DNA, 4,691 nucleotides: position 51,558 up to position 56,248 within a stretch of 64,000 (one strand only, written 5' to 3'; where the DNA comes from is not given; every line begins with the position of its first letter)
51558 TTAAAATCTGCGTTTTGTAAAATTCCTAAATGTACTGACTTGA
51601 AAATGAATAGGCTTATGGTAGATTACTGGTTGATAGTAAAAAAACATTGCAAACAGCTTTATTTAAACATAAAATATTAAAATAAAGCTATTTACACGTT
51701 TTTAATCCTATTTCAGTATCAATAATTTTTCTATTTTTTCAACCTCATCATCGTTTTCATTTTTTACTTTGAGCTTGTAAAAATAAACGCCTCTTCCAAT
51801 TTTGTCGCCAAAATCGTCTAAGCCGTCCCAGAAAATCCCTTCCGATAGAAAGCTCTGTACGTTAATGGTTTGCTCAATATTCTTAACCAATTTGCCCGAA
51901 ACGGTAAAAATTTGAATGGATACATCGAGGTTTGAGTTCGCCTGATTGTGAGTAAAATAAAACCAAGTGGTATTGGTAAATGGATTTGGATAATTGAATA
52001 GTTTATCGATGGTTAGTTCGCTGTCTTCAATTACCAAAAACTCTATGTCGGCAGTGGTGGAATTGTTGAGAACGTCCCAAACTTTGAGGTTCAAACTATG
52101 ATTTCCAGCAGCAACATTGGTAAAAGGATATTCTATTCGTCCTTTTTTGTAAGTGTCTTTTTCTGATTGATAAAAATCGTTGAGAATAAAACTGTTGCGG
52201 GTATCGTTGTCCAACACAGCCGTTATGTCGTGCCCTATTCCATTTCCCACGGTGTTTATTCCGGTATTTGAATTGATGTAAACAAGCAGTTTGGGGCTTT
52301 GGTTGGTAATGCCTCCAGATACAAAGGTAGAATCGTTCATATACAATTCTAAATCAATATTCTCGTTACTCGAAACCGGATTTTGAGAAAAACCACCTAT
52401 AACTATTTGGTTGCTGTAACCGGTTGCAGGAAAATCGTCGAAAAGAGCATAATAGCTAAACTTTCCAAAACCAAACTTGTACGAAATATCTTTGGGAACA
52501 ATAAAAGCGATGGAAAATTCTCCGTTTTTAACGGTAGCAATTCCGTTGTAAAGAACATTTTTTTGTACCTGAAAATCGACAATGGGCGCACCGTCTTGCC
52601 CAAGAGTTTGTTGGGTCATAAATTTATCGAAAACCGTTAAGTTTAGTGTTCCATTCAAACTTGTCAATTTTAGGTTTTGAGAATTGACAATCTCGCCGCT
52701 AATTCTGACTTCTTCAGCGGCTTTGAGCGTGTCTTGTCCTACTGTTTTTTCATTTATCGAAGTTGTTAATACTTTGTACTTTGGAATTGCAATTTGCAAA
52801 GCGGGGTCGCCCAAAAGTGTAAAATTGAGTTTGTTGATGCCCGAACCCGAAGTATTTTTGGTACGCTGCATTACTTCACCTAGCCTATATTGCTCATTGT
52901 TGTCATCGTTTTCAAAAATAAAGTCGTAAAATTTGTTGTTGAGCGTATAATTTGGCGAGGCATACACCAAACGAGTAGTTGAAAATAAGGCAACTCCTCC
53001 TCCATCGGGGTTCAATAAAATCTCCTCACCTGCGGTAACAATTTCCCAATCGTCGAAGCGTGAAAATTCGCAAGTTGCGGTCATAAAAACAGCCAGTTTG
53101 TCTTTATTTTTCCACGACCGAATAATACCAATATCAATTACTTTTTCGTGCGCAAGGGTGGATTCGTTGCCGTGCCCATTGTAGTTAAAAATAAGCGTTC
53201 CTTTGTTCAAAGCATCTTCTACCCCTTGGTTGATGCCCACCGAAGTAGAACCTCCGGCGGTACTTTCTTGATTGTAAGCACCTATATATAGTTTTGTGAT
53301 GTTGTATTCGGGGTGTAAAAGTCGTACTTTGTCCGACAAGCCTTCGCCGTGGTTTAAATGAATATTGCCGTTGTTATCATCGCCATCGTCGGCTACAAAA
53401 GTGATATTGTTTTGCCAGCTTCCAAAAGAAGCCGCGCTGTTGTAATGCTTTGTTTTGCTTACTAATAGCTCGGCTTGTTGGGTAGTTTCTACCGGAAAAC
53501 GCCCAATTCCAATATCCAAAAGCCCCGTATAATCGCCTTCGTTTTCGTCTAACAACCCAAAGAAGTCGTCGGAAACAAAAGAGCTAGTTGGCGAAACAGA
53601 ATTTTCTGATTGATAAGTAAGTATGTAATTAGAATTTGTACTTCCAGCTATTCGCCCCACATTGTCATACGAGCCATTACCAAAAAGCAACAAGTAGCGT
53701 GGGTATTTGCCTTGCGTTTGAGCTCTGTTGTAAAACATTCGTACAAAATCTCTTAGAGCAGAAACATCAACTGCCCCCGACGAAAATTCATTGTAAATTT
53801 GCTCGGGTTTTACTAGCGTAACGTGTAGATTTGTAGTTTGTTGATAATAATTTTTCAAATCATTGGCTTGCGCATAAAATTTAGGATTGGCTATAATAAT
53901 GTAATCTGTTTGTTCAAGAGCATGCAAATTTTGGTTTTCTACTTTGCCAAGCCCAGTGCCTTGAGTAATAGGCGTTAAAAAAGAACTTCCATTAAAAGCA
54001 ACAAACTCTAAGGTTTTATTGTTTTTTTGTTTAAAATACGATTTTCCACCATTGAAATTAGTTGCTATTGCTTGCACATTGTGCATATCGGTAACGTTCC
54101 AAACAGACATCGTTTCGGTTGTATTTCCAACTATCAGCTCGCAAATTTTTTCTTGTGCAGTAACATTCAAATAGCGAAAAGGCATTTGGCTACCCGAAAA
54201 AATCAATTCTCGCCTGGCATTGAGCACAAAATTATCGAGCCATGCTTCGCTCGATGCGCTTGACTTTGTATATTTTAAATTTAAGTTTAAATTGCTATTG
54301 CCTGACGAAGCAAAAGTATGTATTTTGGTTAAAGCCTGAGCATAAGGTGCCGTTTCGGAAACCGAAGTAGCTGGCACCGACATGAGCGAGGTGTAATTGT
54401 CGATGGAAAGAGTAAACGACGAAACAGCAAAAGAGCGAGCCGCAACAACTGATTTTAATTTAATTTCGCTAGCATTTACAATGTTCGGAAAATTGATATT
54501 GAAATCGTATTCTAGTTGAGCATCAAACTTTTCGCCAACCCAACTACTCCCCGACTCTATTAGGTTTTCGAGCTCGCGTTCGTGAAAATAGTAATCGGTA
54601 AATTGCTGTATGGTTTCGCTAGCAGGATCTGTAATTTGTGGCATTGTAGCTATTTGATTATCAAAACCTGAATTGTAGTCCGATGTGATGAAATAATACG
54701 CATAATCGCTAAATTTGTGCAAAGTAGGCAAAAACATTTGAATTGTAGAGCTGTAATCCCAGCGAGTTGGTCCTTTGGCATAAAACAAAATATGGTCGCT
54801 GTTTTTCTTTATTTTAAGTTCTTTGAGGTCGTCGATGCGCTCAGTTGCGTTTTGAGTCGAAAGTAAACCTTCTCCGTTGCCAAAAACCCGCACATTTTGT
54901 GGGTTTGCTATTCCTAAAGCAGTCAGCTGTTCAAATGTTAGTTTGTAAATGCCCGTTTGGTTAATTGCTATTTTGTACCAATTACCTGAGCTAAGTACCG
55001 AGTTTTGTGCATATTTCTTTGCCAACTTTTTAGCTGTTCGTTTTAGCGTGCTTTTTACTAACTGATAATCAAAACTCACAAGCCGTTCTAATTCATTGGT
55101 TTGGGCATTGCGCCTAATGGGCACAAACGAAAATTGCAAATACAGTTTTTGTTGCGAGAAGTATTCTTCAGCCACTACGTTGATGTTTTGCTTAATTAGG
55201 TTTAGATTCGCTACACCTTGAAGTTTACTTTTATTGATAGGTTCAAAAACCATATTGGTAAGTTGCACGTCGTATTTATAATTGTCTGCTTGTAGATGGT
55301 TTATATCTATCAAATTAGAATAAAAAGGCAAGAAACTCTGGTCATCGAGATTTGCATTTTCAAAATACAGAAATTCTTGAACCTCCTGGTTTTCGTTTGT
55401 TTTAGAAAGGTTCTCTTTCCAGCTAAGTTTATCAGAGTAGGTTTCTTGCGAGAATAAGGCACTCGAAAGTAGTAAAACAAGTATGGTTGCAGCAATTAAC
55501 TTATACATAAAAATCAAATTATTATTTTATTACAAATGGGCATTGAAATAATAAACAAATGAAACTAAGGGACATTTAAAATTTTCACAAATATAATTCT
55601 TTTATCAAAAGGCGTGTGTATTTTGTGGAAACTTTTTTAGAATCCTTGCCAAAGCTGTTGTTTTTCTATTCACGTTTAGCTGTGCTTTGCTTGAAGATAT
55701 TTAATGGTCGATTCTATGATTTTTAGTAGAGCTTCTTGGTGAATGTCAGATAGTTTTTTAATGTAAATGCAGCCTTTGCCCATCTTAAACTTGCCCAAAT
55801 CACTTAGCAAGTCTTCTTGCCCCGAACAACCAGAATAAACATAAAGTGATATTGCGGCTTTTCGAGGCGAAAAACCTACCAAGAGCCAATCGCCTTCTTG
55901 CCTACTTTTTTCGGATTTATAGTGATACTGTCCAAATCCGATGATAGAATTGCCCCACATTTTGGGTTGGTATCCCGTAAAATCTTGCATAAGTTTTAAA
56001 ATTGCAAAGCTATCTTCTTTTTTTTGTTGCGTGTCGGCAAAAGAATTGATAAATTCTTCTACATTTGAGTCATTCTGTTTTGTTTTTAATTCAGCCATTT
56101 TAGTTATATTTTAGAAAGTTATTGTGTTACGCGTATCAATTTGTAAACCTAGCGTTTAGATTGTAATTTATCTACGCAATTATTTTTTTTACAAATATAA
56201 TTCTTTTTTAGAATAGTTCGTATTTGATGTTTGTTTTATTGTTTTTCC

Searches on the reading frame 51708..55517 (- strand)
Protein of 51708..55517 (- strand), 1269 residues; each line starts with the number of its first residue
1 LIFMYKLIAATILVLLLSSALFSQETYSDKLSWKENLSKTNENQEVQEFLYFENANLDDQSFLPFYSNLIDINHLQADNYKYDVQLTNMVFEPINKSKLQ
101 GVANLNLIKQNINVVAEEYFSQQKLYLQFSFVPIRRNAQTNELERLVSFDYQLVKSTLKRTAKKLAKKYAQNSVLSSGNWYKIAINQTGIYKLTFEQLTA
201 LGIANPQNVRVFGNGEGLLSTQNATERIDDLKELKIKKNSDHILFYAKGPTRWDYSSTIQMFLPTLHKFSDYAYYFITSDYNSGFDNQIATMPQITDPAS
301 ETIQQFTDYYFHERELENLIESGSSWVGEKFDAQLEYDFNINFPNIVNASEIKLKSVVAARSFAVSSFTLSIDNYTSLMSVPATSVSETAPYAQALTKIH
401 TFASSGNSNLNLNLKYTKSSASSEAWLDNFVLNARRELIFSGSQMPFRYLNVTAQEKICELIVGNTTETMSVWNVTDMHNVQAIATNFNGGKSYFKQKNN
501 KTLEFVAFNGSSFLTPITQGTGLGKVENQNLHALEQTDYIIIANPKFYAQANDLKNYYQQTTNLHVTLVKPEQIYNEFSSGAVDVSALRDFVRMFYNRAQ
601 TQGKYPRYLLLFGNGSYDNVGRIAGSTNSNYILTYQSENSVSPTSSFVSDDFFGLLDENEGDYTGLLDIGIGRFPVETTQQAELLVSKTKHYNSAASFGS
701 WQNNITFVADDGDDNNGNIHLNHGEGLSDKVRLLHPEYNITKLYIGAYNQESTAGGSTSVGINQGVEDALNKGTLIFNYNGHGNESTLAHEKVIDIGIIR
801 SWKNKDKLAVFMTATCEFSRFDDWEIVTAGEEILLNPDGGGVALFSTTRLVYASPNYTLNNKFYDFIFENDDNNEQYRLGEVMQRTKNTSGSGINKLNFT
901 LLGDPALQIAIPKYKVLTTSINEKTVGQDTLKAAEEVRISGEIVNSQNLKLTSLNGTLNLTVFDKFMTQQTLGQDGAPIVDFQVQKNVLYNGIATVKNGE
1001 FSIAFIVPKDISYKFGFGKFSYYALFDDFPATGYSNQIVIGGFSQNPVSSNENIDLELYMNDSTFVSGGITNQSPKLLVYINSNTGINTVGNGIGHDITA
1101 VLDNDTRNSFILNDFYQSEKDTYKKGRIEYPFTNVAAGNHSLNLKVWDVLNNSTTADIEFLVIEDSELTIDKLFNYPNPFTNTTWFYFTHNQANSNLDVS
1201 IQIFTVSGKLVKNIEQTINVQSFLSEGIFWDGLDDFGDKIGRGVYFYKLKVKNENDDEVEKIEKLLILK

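Call 31: search_protein_families(library=pfam, proteins=[window:51708-55517:-], max_evalue=0.0001)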
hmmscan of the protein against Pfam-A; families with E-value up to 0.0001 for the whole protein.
window:51708-55517:- (1269 aa): 1 family
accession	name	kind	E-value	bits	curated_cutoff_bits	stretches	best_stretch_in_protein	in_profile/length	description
PF01364.23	Peptidase_C25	-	1.6e-100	337.4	23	1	539-908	1-373/374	Peptidase family C25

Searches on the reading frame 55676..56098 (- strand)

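Call 31: search_protein_families(library=pfam, proteins=[window:55676-56098:-], max_evalue=0.0001)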
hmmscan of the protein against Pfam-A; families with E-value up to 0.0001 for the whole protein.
window:55676-56098:- (140 aa): 1 family
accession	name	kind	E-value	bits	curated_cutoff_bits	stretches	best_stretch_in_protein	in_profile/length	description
PF08818.16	DUF1801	-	4.6e-09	37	27.2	1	31-131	6-84/85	Domain of unknown function (DU1801)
